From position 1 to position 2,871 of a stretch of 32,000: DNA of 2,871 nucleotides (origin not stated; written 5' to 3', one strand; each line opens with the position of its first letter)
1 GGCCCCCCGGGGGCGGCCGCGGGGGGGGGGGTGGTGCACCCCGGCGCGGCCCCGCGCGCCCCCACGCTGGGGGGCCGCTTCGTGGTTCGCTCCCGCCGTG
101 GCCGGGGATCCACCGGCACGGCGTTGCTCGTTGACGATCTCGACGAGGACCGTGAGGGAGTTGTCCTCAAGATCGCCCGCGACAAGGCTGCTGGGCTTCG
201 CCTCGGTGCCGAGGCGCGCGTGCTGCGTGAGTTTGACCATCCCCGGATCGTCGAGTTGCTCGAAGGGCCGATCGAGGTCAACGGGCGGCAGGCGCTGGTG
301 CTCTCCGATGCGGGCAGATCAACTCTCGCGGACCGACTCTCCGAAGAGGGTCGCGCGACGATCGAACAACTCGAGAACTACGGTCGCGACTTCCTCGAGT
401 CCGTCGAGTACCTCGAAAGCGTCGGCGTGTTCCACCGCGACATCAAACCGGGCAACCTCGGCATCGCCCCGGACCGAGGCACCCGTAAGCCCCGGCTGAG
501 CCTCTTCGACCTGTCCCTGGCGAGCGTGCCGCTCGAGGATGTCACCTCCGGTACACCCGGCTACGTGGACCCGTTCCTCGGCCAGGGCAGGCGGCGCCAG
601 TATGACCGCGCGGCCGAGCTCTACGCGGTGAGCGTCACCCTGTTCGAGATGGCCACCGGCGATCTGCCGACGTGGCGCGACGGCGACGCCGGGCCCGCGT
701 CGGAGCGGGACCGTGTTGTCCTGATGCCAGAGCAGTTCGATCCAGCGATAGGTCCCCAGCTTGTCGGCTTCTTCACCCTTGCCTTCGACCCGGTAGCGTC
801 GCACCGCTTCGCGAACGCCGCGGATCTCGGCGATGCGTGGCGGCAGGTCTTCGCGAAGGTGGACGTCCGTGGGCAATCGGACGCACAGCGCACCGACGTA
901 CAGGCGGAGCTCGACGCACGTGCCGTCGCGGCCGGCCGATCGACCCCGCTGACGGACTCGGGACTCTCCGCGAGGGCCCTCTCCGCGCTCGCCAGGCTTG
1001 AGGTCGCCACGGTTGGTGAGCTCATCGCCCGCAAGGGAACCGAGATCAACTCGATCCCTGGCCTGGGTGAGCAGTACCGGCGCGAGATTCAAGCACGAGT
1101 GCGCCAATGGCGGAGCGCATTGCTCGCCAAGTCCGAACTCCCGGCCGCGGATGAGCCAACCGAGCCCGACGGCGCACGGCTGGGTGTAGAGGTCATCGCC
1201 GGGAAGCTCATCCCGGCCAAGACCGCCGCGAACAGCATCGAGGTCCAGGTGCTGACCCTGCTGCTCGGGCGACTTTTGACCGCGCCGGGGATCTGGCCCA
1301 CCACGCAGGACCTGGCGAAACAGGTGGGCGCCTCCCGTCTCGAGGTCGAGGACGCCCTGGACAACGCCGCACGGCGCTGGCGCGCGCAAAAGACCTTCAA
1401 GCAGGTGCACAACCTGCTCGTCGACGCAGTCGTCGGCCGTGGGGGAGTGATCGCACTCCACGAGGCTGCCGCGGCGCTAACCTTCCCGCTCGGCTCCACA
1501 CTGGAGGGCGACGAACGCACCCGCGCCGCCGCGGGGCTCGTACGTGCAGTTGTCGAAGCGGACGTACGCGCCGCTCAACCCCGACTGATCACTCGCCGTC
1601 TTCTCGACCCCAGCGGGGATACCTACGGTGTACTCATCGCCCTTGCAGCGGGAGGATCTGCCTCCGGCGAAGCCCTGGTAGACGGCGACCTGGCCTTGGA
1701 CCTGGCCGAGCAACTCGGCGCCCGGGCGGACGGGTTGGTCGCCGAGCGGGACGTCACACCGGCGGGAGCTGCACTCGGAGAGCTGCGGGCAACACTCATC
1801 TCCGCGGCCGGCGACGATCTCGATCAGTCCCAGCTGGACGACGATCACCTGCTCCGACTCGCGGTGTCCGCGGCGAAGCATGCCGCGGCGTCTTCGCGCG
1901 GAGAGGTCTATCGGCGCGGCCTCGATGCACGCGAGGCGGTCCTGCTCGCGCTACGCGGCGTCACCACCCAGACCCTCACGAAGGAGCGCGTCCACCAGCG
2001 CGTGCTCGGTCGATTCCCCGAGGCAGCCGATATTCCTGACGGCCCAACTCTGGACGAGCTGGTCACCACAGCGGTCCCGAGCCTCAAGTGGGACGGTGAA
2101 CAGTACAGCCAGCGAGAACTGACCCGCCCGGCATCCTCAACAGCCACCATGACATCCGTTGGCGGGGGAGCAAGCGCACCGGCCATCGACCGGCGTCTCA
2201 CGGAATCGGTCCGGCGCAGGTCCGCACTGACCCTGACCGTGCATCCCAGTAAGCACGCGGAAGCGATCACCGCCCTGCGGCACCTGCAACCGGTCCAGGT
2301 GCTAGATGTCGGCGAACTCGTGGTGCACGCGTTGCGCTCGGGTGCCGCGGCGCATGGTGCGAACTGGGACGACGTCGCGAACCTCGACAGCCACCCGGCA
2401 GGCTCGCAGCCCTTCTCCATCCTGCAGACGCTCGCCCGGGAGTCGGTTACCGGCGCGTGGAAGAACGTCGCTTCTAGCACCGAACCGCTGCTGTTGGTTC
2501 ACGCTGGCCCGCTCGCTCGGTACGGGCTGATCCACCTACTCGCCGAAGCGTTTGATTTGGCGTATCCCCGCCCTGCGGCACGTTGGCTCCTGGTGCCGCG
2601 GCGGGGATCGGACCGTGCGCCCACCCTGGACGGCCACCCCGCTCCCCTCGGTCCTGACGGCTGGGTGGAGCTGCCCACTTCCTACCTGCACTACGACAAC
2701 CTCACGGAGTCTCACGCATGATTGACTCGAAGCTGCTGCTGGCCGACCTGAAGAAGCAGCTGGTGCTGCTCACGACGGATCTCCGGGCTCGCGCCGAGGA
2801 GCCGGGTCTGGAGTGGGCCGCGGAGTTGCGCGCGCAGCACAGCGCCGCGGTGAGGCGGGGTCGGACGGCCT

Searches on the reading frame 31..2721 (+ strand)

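Call 4: search_protein_families(library=pfam, proteins=[window:31-2721:+], max_evalue=0.1)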
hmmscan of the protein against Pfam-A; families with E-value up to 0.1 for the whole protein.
window:31-2721:+ (896 aa): 3 families
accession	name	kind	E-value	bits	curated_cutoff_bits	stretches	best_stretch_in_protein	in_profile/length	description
PF00069.31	Pkinase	-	7.7e-20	71.8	31.7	1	23-219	7-203/263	Protein kinase domain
PF03118.21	RNA_pol_A_CTD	-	4.6e-07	29.9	23.8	1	305-357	13-65/67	Bacterial RNA polymerase, alpha chain C terminal domain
PF07714.23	PK_Tyr_Ser-Thr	-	7.6e-07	29.1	23.1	1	38-143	25-133/258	Protein tyrosine and serine/threonine kinase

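Call 5: search_protein_families(library=padloc, proteins=[window:31-2721:+], max_evalue=0.1)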
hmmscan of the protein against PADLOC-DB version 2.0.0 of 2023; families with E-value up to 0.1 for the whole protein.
window:31-2721:+ (896 aa): 30 families (the best 25 are shown)
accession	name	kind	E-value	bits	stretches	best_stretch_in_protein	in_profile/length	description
PDLC02512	PglW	-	4.3e-220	732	1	2-890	502-1396/1403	PglW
PDLC02514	PglW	-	1.6e-30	103.6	2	13-288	494-783/1335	PglW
PDLC04053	PD-T4-6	-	3.8e-21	73.9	1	13-297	7-295/311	-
PDLC04042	PD-T4-6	-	5.9e-21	73.4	1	12-280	6-279/292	-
PDLC04138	mad6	-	2.1e-19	67.9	1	12-215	48-257/659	mads_6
PDLC04054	PD-T4-6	-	5e-16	57.1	1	17-316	12-317/347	-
PDLC04047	PD-T4-6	-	4e-15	53.7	1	14-214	9-212/327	-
PDLC04061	PD-T4-6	-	4.9e-15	54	1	12-307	13-312/510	-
PDLC03920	MkoA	-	2.6e-14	50.5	1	13-280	7-284/1112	-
PDLC04041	PD-T4-6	-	7.2e-13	46.5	1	13-342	26-325/443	-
PDLC02513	PglW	-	3.7e-12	42.3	1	46-366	506-840/1413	PglW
PDLC04048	PD-T4-6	-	5e-12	43.9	1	14-219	9-215/354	-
PDLC04057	PD-T4-6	-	1.9e-11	41.6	1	56-215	53-211/443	-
PDLC04052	PD-T4-6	-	7.6e-11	39.9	1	12-335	6-345/496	-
PDLC04044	PD-T4-6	-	9e-11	39.5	1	23-214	40-239/372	-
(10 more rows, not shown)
